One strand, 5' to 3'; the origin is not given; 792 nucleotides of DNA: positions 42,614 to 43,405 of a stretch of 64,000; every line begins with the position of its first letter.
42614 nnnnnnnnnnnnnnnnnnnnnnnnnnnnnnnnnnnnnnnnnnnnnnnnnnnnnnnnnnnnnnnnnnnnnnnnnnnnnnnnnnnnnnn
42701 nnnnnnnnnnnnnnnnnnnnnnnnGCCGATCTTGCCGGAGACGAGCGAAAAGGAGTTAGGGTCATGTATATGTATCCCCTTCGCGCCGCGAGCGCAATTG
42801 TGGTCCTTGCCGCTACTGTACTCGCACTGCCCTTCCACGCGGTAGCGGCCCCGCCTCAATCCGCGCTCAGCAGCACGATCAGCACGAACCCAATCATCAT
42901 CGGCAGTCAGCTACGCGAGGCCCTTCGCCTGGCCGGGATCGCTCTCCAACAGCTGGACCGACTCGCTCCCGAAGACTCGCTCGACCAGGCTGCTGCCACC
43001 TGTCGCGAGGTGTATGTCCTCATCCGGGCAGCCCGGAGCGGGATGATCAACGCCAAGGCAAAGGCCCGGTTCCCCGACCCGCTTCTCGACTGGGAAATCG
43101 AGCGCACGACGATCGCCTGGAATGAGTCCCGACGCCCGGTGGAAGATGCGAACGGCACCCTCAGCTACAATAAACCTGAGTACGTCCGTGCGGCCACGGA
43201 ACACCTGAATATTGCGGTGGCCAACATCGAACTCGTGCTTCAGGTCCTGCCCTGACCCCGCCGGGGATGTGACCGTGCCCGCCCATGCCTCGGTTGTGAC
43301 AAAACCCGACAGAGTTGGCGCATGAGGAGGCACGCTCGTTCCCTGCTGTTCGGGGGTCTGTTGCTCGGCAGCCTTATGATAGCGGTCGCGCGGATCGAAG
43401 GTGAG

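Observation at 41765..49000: Near-identical 610-bp inverted repeat inside two convergent propeller genes: candidate inversion-driven N-terminal cassette switching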

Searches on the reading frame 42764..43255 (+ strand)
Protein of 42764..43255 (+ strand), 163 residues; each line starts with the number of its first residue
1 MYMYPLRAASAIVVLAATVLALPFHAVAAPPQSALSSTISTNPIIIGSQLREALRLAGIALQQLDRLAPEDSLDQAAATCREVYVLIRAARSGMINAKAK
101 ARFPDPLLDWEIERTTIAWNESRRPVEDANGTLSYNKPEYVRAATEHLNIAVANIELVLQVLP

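Call 6: search_protein_families(library=pfam, proteins=[window:42764-43255:+], max_evalue=0.01)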
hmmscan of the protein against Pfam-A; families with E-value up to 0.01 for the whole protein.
window:42764-43255:+ (163 aa): 0 families

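Call 78: find_encoding_contigs(protein=window:42764-43255:+, flank=2000, max_places=5)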
Protein window:42764-43255:+ (163 aa): 1 contig read that carries it; 1 place shown.
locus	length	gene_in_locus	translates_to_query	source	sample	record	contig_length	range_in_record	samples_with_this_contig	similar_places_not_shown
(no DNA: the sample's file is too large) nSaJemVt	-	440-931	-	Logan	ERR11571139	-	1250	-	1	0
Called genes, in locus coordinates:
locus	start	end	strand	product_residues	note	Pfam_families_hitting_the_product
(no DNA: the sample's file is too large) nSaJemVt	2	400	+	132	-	?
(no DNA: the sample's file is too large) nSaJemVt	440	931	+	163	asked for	-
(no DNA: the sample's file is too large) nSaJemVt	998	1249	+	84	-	?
